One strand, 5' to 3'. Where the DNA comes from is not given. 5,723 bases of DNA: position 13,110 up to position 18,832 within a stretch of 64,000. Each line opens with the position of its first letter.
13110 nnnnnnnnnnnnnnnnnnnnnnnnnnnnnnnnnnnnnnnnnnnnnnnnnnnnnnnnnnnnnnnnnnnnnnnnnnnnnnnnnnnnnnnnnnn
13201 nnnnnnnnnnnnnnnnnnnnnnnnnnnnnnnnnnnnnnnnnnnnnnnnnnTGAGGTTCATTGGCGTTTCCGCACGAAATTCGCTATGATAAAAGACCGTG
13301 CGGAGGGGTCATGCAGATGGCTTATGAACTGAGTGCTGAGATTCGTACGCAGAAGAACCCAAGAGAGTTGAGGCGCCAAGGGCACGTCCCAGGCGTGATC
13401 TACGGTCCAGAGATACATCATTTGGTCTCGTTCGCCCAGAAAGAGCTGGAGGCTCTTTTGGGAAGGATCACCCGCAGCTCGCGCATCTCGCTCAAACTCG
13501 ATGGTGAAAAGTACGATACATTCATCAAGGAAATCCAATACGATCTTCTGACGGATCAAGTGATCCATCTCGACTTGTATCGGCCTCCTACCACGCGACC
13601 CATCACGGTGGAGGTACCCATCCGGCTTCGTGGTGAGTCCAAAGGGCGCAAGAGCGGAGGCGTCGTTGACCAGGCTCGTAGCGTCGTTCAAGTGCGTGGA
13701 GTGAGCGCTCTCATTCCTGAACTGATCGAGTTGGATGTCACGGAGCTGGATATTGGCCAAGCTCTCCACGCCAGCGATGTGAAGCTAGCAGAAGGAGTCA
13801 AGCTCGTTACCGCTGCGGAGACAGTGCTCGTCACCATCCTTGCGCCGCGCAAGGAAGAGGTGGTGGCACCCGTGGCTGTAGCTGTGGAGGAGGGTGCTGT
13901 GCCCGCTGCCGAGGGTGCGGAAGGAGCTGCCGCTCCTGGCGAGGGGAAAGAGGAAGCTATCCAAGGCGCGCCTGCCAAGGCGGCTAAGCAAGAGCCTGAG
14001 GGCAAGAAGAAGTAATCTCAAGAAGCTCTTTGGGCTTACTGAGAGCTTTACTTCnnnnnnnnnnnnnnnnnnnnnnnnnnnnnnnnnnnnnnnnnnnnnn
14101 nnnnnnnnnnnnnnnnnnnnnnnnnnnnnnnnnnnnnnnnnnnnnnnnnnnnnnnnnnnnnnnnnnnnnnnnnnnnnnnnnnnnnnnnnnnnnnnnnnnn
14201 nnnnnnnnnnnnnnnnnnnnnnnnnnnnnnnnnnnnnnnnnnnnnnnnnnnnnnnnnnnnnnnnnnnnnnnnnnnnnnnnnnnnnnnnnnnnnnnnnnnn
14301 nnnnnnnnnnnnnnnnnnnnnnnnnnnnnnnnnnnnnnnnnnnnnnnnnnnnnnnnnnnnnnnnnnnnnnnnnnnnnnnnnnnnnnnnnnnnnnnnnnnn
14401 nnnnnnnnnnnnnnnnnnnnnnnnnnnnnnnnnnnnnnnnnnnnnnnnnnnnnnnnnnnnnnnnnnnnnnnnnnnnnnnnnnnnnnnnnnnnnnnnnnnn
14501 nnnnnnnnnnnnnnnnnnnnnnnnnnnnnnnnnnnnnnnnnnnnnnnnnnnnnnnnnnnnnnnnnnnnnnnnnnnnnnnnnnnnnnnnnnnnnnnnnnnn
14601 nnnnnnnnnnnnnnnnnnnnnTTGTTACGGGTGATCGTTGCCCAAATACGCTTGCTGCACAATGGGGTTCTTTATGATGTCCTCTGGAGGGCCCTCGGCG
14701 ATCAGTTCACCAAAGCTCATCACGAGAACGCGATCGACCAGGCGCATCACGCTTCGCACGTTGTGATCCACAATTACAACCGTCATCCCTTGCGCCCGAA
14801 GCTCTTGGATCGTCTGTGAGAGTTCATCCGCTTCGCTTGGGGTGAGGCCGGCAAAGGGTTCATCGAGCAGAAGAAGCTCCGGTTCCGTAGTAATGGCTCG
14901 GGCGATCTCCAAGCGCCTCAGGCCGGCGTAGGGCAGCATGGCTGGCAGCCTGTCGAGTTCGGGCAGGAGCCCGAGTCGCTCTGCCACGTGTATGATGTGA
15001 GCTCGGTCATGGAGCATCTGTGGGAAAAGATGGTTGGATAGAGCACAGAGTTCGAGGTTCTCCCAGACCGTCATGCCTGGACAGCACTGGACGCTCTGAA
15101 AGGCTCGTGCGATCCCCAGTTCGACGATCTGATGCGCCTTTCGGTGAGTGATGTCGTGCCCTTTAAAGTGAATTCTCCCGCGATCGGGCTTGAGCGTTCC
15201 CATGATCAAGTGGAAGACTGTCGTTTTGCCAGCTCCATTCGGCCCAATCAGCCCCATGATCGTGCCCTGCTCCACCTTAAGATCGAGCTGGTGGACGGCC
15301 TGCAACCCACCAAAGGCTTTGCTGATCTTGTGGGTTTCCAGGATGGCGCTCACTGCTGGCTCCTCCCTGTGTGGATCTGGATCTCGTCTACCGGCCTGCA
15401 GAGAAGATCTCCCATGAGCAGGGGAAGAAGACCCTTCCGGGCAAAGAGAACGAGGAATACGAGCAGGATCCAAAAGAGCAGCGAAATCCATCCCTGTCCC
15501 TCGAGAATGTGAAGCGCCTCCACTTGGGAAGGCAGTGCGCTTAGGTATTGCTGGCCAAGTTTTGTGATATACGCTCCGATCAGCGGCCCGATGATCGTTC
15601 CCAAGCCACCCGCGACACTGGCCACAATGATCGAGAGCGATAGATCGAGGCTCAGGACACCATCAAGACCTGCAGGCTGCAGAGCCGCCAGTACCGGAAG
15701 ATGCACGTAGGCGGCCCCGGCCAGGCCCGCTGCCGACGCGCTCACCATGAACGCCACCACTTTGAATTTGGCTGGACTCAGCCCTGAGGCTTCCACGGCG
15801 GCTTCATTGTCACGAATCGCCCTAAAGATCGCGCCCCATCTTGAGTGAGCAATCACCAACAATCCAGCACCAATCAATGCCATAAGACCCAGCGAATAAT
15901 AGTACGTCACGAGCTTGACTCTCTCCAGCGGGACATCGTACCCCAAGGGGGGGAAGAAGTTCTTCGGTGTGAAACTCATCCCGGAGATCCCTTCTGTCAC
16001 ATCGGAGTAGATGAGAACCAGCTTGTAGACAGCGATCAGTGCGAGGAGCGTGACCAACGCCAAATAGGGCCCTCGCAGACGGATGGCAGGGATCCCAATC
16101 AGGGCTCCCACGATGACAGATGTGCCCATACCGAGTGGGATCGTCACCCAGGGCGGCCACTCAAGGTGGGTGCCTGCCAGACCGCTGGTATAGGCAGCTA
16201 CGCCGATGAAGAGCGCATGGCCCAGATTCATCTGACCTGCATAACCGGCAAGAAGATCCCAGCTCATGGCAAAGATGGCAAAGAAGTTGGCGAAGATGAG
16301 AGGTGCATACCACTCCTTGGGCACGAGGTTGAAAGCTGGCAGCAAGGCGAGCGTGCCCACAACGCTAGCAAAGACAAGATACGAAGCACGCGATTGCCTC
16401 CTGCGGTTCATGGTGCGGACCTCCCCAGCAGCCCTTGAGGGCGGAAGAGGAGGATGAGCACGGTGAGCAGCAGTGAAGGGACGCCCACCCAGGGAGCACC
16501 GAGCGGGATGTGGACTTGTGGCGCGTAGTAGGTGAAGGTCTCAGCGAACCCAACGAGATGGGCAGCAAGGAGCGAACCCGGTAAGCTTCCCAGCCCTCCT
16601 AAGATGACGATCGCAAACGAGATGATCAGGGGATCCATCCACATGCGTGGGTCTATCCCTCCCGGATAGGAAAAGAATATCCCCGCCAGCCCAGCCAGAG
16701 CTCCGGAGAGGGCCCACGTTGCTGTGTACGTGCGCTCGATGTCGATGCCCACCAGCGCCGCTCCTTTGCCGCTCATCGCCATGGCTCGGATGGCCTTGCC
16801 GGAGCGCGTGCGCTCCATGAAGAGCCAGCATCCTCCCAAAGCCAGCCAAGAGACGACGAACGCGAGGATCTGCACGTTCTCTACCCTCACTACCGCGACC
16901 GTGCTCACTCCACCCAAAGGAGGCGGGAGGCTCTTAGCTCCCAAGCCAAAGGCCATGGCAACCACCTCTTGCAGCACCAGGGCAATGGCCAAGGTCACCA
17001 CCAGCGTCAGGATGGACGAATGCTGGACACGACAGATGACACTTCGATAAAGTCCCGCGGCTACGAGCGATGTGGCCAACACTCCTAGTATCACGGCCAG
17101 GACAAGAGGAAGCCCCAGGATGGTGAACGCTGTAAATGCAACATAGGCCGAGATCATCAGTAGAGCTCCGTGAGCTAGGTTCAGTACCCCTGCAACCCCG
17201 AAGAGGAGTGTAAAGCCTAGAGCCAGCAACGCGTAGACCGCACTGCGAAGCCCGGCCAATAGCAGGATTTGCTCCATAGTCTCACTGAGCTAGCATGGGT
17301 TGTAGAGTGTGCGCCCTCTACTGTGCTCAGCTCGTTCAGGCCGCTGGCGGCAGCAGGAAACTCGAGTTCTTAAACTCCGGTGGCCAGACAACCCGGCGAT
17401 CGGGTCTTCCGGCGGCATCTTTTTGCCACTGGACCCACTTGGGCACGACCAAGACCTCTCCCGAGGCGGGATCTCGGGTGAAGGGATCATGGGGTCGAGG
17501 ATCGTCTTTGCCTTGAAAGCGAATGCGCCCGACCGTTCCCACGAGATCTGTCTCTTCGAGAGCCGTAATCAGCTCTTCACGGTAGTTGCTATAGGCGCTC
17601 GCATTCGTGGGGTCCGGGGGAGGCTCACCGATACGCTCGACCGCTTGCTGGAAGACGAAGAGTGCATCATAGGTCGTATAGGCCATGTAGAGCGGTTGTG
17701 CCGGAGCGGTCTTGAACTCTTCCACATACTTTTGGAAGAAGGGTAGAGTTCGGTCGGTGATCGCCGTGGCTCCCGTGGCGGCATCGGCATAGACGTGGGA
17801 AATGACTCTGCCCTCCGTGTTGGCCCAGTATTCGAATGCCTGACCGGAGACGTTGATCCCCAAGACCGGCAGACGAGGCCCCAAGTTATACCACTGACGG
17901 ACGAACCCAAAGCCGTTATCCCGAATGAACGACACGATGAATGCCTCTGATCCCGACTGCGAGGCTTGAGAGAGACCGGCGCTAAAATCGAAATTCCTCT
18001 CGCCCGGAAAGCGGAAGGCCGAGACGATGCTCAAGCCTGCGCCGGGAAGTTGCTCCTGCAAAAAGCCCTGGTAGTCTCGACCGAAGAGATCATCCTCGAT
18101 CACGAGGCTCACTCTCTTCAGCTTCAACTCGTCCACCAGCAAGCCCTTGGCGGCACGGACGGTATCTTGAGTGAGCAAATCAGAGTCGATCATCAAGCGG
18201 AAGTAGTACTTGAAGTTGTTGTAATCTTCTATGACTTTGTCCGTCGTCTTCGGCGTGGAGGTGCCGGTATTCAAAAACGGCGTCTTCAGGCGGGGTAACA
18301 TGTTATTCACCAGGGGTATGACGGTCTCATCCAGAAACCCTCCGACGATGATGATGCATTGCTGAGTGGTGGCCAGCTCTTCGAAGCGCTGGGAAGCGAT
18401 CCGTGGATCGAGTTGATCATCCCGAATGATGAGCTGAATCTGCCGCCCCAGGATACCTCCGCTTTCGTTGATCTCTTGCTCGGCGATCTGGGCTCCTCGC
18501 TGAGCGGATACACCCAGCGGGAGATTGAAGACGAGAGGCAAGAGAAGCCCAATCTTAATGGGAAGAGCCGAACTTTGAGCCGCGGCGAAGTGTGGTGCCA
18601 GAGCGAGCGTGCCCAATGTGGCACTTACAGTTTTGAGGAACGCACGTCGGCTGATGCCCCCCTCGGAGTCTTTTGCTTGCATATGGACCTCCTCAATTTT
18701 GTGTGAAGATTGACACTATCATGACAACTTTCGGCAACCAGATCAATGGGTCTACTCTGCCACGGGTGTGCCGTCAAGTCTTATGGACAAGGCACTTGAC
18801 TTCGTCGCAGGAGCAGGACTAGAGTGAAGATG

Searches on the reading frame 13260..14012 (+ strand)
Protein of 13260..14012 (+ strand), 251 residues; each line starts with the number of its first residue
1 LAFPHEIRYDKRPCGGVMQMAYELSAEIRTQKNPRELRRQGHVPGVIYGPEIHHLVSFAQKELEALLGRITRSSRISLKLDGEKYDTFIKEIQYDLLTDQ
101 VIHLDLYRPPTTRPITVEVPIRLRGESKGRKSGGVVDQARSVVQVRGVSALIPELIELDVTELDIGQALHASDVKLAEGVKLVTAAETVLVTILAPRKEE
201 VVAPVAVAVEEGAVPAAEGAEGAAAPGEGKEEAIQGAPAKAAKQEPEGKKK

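Call 38: search_protein_families(library=pfam, proteins=[window:13260-14012:+], max_evalue=0.00001)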
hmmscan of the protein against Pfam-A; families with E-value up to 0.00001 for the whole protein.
window:13260-14012:+ (251 aa): 2 families
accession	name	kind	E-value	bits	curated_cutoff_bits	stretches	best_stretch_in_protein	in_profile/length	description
PF14693.11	Ribosomal_TL5_C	-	2.8e-24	85.7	27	1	115-197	2-84/84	Ribosomal protein TL5, C-terminal domain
PF01386.24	Ribosomal_L25p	-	2.8e-19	69.8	23.6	1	24-106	1-82/82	Ribosomal L25p family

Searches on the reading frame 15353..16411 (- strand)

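Call 38: search_protein_families(library=pfam, proteins=[window:15353-16411:-], max_evalue=0.00001)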
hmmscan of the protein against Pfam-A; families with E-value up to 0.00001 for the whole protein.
window:15353-16411:- (353 aa): 1 family
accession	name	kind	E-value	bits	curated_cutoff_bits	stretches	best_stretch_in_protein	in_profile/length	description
PF02653.21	BPD_transp_2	-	1e-41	143.3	26.8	1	38-321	6-268/269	Branched-chain amino acid transport system / permease component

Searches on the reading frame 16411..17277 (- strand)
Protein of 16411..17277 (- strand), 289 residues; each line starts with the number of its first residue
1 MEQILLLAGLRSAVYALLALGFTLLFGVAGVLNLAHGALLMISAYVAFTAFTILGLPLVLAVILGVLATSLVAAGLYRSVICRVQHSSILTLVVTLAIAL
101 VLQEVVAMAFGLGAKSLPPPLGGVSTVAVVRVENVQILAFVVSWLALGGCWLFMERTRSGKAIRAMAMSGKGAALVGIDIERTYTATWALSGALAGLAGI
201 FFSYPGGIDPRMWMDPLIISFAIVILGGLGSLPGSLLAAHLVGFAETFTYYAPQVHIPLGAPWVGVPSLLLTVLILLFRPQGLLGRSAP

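Call 38: search_protein_families(library=pfam, proteins=[window:16411-17277:-], max_evalue=0.00001)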
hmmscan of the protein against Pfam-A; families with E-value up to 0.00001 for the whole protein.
window:16411-17277:- (289 aa): 1 family
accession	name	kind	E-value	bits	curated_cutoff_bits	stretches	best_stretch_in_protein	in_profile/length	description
PF02653.21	BPD_transp_2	-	2.5e-37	128.9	26.8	1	11-265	8-258/269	Branched-chain amino acid transport system / permease component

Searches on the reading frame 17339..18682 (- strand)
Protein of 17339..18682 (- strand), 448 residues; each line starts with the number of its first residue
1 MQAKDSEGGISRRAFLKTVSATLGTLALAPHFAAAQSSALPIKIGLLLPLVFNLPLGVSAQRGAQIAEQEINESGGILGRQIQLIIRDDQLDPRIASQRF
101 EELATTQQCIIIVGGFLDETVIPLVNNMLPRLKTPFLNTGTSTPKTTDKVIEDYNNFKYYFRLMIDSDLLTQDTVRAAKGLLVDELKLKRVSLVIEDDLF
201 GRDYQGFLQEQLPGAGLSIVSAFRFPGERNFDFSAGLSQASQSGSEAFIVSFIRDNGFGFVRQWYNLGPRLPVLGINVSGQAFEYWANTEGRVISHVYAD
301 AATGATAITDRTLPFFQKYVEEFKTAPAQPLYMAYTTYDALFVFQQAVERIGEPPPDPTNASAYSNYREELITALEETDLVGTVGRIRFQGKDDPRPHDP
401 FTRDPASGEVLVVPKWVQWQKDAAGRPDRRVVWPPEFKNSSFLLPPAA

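Call 38: search_protein_families(library=pfam, proteins=[window:17339-18682:-], max_evalue=0.00001)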
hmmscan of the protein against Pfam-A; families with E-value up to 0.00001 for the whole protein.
window:17339-18682:- (448 aa): 3 families
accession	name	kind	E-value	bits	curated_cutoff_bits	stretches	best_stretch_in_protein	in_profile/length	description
PF13458.12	Peripla_BP_6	-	3.1e-32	113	31.7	1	41-393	1-326/343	Periplasmic binding protein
PF01094.35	ANF_receptor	-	4.3e-15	56.1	25.4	1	63-391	5-336/353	Receptor family ligand binding region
PF13433.12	Peripla_BP_5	-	1.2e-06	28.4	27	0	59-117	19-77/363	Periplasmic binding protein domain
